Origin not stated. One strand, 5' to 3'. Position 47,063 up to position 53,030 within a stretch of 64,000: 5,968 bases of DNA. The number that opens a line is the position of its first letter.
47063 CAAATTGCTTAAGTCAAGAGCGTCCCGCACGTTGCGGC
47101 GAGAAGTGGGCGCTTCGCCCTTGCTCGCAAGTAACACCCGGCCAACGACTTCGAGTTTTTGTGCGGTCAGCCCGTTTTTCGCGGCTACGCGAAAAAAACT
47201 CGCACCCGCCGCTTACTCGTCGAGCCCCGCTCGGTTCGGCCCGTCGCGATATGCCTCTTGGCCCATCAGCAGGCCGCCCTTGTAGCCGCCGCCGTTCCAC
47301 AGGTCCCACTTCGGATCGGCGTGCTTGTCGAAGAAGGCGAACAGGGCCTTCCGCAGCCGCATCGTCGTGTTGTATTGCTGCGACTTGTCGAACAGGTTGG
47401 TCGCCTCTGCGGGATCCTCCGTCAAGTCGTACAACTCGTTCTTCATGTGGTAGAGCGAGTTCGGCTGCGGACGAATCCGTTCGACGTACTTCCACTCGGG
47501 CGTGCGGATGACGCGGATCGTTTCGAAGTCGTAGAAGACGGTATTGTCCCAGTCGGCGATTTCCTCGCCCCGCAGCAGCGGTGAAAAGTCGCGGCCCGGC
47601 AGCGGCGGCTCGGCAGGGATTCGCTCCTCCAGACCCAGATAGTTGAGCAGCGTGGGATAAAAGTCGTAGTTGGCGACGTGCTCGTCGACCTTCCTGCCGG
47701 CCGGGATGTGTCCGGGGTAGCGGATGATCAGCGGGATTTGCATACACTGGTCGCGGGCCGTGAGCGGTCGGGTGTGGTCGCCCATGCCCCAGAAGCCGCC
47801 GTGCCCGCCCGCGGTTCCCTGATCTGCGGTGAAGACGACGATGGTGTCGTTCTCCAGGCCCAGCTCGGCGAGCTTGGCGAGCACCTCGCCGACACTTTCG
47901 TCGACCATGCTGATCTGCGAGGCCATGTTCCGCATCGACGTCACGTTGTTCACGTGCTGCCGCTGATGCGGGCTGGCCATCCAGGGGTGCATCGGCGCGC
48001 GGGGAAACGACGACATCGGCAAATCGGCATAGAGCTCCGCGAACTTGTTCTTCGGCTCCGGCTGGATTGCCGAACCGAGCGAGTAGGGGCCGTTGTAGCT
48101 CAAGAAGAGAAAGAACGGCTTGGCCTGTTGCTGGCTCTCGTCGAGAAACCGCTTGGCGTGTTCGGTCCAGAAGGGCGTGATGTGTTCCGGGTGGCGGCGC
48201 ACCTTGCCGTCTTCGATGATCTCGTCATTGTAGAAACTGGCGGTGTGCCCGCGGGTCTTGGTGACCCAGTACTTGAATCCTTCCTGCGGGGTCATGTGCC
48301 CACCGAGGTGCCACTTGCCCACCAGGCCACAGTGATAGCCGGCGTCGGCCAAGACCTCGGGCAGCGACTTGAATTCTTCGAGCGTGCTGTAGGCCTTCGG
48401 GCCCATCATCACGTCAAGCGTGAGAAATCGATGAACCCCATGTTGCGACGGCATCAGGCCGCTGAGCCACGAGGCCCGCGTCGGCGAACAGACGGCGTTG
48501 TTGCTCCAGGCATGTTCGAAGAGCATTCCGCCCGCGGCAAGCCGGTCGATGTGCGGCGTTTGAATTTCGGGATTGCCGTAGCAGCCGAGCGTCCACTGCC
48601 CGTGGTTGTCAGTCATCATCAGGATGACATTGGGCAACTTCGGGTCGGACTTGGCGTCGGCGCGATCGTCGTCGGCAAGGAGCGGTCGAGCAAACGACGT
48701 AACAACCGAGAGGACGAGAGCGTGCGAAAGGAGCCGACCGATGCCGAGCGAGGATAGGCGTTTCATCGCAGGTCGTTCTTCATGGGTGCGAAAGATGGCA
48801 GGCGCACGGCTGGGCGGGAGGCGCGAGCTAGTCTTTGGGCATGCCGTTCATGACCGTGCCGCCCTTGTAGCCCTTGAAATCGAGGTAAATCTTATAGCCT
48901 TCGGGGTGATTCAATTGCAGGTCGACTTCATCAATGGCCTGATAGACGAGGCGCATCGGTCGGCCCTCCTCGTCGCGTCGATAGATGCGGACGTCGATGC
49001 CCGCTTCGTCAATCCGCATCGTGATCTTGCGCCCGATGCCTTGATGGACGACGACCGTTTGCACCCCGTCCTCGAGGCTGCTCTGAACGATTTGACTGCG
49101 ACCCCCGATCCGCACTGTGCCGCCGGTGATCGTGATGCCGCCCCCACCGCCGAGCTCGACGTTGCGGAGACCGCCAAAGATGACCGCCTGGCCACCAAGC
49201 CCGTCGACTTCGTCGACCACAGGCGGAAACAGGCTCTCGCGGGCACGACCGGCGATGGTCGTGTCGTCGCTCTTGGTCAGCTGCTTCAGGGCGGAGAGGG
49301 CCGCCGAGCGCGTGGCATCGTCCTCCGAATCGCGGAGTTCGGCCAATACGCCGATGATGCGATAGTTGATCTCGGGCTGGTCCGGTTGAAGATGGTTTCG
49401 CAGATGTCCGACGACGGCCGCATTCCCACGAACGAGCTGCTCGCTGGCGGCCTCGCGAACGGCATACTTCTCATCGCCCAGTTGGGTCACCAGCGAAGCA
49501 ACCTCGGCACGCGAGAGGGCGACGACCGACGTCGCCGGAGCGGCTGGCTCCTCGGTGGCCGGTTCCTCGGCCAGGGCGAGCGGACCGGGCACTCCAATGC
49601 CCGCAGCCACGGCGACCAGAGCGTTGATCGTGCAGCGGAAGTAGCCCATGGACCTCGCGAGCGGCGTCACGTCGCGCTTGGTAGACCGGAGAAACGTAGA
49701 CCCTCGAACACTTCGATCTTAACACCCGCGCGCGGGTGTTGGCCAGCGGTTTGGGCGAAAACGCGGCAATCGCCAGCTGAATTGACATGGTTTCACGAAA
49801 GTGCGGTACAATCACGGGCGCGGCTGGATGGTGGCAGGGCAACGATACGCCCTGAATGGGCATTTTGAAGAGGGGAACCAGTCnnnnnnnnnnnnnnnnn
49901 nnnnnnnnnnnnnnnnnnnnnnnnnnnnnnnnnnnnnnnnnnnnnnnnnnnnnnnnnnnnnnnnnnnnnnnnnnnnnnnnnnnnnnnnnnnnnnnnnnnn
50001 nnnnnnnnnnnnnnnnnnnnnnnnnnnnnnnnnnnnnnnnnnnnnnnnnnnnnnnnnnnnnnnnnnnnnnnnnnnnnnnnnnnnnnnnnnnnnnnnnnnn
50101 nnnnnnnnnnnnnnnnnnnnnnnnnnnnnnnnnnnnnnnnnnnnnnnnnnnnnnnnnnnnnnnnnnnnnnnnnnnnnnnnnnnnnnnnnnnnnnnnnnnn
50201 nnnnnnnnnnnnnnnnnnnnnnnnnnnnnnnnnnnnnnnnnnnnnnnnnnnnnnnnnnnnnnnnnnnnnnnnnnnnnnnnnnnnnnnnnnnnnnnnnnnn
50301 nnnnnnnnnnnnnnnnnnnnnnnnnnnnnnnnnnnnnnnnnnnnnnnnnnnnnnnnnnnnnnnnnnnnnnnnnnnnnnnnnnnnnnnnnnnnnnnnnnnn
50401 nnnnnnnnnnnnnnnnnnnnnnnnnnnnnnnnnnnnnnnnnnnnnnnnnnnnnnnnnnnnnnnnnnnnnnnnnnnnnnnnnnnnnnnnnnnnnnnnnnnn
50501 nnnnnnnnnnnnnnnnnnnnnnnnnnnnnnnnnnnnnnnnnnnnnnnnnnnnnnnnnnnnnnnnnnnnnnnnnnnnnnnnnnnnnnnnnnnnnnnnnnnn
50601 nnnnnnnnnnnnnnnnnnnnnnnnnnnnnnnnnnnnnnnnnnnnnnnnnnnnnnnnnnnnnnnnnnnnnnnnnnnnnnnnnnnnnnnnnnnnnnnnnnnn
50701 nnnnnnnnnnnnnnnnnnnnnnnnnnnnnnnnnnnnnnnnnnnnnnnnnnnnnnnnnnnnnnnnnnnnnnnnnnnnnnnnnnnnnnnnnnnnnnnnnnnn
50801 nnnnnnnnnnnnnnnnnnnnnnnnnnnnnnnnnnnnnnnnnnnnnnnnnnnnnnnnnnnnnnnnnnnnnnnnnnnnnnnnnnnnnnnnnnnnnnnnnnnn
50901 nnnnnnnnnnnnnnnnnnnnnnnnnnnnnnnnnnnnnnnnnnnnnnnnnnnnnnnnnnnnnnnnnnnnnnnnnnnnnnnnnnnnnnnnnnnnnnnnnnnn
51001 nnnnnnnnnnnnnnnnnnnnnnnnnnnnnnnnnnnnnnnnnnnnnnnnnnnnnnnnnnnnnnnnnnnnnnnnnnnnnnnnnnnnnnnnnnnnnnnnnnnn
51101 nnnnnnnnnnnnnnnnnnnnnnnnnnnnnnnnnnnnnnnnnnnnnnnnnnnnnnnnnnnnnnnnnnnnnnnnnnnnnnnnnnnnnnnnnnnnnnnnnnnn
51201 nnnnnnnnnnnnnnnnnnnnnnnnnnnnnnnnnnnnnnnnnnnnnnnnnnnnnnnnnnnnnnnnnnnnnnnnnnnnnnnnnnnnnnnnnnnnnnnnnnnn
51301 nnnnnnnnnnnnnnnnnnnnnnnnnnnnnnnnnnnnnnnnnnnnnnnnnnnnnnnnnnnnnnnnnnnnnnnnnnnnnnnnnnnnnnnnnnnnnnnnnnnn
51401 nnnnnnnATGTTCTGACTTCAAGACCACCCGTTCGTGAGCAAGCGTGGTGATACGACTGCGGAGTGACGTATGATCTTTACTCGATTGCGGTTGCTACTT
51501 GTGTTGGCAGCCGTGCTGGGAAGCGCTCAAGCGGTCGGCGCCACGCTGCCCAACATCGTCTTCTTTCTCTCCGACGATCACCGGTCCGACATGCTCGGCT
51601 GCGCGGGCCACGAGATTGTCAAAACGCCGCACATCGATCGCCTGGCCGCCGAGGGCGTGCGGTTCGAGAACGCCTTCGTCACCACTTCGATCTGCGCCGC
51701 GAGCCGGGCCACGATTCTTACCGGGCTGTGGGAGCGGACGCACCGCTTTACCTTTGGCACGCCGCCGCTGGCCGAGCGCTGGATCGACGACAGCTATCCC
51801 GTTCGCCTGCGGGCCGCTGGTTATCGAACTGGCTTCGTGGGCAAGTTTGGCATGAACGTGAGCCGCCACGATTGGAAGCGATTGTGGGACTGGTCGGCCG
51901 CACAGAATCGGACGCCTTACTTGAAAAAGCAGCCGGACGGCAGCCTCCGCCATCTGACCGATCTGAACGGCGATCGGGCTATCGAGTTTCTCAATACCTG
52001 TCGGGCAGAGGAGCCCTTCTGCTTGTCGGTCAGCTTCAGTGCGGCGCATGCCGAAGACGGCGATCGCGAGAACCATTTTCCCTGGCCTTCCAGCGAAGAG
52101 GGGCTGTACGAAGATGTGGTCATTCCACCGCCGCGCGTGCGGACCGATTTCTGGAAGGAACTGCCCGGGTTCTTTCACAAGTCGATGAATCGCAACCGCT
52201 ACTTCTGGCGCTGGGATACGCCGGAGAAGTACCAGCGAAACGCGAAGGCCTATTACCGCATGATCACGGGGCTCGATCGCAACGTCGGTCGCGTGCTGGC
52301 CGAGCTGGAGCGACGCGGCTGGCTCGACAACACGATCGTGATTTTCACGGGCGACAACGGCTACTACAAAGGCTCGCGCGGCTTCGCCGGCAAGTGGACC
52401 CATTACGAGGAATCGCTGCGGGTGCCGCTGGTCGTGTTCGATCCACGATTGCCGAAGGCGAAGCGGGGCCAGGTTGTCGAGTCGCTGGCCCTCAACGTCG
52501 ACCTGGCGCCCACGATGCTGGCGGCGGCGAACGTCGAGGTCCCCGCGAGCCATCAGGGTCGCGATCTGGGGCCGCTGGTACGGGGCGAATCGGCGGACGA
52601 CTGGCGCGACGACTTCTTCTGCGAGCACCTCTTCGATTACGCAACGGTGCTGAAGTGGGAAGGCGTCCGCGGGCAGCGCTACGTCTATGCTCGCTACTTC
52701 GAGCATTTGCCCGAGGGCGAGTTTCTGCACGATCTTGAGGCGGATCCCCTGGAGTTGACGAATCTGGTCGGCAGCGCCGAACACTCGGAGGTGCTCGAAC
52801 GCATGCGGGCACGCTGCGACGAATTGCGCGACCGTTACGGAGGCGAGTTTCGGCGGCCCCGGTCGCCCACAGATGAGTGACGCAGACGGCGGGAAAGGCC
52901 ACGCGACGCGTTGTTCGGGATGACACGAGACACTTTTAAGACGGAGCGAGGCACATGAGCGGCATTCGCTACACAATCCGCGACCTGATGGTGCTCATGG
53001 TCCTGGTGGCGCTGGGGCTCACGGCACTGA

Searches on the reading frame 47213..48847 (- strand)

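Call 60: search_protein_families(library=pfam, proteins=[window:47213-48847:-], max_evalue=0.0001)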
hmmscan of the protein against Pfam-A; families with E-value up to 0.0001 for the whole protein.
window:47213-48847:- (544 aa): 3 families
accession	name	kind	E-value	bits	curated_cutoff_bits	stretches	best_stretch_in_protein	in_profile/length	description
PF00884.28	Sulfatase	-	5.1e-44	151.2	25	1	72-405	1-300/301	Sulfatase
PF16347.10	SGSH_C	-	3.6e-18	66.6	29.3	1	366-503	13-149/154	N-sulphoglucosamine sulphohydrolase, C-terminal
PF01663.27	Phosphodiest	-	5.2e-09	36.6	23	1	96-346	19-222/342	Type I phosphodiesterase / nucleotide pyrophosphatase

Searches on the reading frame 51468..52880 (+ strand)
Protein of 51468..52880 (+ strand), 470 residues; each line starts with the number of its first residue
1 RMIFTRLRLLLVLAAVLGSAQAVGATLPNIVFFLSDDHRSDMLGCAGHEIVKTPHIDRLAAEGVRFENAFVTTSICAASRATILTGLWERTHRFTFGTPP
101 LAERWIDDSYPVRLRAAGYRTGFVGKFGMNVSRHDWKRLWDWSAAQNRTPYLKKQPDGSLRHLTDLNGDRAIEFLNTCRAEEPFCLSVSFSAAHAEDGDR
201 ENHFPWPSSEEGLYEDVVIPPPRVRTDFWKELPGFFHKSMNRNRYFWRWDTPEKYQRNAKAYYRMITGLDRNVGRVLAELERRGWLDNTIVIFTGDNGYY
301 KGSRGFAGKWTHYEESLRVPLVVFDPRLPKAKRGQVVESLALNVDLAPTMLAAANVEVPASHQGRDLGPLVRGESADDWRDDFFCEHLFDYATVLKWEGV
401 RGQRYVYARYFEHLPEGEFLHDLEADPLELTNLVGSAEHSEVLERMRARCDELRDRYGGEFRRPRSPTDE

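Call 60: search_protein_families(library=pfam, proteins=[window:51468-52880:+], max_evalue=0.0001)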
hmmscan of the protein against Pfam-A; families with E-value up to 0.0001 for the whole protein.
window:51468-52880:+ (470 aa): 3 families
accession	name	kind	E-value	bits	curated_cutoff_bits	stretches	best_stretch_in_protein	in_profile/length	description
PF00884.28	Sulfatase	-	4.6e-45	154.7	25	1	28-356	1-301/301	Sulfatase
PF16347.10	SGSH_C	-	6.9e-27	94.9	29.3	1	303-454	2-152/154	N-sulphoglucosamine sulphohydrolase, C-terminal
PF01663.27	Phosphodiest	-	4.1e-07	30.4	23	1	52-302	19-224/342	Type I phosphodiesterase / nucleotide pyrophosphatase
